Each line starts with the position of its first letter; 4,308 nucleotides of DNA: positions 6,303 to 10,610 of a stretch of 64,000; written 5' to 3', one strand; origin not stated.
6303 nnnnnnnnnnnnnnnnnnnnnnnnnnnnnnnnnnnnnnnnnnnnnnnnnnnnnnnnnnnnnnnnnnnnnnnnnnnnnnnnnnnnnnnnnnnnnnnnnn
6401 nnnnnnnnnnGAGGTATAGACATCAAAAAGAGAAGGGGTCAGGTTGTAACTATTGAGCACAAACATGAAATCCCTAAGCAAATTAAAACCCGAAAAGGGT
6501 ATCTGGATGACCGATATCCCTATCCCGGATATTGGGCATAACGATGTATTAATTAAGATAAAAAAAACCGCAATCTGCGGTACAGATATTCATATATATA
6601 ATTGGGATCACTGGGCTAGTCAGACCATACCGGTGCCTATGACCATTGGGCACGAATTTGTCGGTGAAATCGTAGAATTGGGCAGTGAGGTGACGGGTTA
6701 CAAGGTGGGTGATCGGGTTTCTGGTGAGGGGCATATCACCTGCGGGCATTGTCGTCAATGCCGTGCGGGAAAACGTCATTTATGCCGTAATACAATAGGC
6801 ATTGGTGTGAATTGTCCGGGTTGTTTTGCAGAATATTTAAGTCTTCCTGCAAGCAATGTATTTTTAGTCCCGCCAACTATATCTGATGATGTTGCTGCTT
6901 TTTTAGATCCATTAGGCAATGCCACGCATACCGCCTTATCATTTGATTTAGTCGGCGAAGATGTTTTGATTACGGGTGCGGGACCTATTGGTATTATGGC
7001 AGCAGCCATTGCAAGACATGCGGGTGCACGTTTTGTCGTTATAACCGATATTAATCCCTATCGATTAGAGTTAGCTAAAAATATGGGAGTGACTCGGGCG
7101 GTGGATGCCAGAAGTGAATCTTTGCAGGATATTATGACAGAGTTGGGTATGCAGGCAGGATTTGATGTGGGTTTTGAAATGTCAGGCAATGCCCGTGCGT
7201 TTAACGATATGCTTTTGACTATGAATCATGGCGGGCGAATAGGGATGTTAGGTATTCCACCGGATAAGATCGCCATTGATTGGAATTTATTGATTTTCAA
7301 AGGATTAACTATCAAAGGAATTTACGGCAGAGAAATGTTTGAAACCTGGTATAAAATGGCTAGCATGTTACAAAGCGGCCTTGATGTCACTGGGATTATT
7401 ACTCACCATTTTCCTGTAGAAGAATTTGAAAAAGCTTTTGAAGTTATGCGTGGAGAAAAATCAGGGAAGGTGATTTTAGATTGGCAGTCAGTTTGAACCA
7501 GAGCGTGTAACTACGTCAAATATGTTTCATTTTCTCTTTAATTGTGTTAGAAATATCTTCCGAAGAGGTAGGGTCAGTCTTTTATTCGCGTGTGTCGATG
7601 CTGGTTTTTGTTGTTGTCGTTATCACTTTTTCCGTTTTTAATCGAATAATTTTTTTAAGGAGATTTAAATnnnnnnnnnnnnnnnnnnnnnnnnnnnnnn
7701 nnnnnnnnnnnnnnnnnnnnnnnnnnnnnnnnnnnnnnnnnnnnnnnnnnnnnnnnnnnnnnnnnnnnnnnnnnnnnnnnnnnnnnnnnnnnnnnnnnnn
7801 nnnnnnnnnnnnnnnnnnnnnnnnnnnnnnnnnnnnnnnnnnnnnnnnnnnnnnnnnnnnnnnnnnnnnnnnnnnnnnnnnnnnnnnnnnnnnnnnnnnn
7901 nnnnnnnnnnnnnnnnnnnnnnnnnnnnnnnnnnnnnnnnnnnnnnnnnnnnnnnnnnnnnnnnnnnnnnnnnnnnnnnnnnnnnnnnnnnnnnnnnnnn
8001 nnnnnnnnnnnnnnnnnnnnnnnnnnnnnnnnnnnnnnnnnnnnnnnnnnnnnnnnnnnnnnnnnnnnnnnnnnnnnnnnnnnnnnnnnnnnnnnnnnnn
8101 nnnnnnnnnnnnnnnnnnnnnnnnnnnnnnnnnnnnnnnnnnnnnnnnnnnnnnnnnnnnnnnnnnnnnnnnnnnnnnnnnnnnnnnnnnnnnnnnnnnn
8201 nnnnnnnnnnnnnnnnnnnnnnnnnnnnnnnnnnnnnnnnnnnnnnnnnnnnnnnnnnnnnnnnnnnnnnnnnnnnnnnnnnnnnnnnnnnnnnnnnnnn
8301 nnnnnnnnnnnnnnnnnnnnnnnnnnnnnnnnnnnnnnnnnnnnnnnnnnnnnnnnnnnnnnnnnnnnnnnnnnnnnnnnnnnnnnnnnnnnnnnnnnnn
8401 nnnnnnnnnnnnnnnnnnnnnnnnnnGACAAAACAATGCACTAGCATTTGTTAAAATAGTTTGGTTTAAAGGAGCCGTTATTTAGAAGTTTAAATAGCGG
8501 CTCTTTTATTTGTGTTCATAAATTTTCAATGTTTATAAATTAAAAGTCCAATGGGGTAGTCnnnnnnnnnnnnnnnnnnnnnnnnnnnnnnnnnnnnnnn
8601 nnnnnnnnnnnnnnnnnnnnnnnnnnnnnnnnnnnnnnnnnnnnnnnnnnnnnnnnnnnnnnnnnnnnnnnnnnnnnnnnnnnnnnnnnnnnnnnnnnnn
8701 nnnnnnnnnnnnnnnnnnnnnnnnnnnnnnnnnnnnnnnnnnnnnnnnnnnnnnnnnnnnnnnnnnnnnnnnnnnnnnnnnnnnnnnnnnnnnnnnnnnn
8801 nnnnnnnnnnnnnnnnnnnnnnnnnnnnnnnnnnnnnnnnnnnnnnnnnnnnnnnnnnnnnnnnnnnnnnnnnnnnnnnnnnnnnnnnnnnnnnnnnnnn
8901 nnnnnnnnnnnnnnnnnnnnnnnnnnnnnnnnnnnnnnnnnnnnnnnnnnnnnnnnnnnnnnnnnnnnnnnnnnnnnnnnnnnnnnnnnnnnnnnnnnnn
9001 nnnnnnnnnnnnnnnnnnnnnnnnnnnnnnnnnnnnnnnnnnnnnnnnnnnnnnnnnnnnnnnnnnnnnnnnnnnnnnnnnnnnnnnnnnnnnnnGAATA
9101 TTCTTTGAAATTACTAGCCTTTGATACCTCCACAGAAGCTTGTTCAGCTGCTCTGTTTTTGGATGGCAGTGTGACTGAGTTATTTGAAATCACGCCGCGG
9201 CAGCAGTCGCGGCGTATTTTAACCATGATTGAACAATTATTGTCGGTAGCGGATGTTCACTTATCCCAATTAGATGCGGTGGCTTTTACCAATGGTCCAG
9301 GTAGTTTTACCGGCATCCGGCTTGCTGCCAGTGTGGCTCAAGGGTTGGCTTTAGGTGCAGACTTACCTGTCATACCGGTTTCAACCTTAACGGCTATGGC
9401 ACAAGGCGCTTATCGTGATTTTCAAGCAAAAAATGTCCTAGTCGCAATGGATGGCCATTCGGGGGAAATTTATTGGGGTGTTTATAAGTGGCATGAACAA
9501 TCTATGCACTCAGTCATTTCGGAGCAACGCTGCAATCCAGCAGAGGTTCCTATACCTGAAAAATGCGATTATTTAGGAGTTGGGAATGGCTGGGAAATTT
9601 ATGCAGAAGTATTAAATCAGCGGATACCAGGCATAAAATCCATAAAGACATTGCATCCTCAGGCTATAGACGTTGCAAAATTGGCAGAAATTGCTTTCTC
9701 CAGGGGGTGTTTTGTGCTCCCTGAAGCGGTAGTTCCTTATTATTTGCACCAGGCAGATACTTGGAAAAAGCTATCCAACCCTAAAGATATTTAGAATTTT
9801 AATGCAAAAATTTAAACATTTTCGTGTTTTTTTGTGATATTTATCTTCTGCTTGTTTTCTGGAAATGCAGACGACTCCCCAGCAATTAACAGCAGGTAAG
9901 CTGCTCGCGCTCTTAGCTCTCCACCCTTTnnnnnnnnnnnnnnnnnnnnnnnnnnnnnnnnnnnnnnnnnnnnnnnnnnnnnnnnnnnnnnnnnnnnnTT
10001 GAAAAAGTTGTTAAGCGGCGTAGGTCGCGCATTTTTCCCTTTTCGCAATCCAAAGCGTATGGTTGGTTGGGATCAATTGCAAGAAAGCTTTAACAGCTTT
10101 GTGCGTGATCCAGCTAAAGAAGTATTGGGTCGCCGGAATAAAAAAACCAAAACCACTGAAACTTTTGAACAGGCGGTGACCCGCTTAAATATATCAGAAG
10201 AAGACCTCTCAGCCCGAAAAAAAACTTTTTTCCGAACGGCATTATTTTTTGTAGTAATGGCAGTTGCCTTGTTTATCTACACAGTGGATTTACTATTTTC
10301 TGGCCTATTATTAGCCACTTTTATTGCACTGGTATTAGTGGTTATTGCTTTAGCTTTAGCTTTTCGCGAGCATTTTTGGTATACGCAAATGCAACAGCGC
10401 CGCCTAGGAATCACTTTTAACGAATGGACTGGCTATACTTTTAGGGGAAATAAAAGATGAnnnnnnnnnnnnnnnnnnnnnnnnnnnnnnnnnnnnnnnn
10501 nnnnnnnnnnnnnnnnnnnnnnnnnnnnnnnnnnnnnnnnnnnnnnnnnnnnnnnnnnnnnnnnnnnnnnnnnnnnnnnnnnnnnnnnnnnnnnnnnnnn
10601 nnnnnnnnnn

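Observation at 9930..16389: Tandem, diverged duplication of the complete icmV-dotA module, both copies intact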

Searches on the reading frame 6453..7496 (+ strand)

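Call 13: search_protein_families(library=ncbifam, proteins=[window:6453-7496:+])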
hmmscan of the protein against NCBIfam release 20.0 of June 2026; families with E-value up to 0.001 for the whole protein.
window:6453-7496:+ (347 aa): 27 families (the best 25 are shown)
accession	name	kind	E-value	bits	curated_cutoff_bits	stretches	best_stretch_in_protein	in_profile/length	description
NF003808.0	PRK05396.1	equivalog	1.6e-177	589.5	380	1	5-345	1-341/341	L-threonine 3-dehydrogenase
TIGR00692.1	tdh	equivalog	1.9e-159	530.2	458.35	1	8-344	2-340/340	L-threonine 3-dehydrogenase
NF041097.1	keto_inos_dh_IolM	equivalog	3.3e-59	200.5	450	1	18-342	41-387/389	scyllo-inosose 3-dehydrogenase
NF007489.0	PRK10083.1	equivalog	6.2e-47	160.2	376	1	5-344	1-337/339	Zn-dependent oxidoreductase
NF007375.0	PRK09880.1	equivalog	2.7e-45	154.6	469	1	28-339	26-338/344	L-idonate 5-dehydrogenase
NF010344.0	PRK13771.1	subfamily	3.3e-40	138.1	349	1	6-343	2-332/334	putative alcohol dehydrogenase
TIGR03366.1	HpnZ_proposed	hypoth_equivalog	7.5e-37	127.2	328.1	1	29-291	5-279/315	putative phosphonate catabolism associated alcohol dehydrogenase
NF007642.0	PRK10309.1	equivalog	2e-36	125.9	550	1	12-232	7-225/347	galactitol-1-phosphate 5-dehydrogenase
NF006940.0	PRK09422.1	equivalog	2.3e-34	118.9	344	1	17-345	12-336/338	alcohol dehydrogenase AdhP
NF041172.1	AcrlCoa_red_Thmprot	equivalog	3.5e-34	118.2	500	1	5-342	1-332/334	acryloyl-CoA reductase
TIGR03451.1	mycoS_dep_FDH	equivalog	5.9e-33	114.2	512.9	2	167-335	176-349/358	S-(hydroxymethyl)mycothiol dehydrogenase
TIGR03989.1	Rxyl_3153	subfamily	2.5e-30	106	440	2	17-114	14-108/370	NDMA-dependent alcohol dehydrogenase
NF047908.1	AldhRedAhr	equivalog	2.7e-28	98.8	470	1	5-342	4-333/335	NADPH-dependent aldehyde reductase Ahr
TIGR03201.1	dearomat_had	equivalog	8.9e-26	90.8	338.65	1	15-336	9-340/349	6-hydroxycyclohex-1-ene-1-carbonyl-CoA dehydrogenase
TIGR02818.1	adh_III_F_hyde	equivalog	1.8e-25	89.8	543.95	2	168-342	186-366/368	S-(hydroxymethyl)glutathione dehydrogenase/class III alcohol dehydrogenase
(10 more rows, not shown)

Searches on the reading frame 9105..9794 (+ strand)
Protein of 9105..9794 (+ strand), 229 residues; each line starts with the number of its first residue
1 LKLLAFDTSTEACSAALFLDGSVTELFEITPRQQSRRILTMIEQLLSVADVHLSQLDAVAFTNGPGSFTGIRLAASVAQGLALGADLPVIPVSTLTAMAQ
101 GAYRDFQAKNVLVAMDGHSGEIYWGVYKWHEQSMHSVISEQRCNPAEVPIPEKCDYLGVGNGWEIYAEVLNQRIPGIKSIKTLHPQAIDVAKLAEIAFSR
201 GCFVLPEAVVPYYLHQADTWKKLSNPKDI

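Call 4: search_protein_families(library=pfam, proteins=[window:9105-9794:+])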
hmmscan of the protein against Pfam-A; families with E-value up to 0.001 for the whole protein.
window:9105-9794:+ (229 aa): 1 family
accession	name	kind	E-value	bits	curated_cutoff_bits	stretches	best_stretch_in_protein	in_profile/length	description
PF00814.31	TsaD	-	1.3e-29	104.1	24.8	1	28-169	23-190/264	tRNA N6-adenosine threonylcarbamoyltransferase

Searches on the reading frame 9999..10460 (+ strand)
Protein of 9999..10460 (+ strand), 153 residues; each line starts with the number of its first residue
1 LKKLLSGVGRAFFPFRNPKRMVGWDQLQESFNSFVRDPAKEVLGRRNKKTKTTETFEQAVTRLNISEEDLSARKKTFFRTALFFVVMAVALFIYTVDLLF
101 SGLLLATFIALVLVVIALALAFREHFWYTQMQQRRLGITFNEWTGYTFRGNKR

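Call 4: search_protein_families(library=pfam, proteins=[window:9999-10460:+])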
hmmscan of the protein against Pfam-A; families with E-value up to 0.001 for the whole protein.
window:9999-10460:+ (153 aa): 3 families
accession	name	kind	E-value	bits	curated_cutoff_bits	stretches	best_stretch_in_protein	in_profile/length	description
PF07898.18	DUF1676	-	0.00036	21.1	24.3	1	28-121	64-163/170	Protein of unknown function (DUF1676)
PF00507.24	Oxidored_q4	-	0.00049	20.7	23.3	1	41-122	9-88/99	NADH-ubiquinone/plastoquinone oxidoreductase, chain 3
PF20990.2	DUF2207_C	-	0.00073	19.7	33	1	47-123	105-187/247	Predicted membrane protein (DUF2207) C-terminal domain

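Call 7: search_protein_families(library=ncbifam, proteins=[window:9999-10460:+])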
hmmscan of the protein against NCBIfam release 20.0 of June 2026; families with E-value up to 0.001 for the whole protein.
window:9999-10460:+ (153 aa): 2 families
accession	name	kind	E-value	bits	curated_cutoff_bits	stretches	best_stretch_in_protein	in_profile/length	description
NF038219.1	IcmV_IVB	equivalog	3.9e-38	130.9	100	1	5-150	6-148/149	type IVB secretion system protein IcmV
NF033887.1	conj_TraX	equivalog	0.0001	22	100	1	39-120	32-117/163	conjugal transfer protein TraX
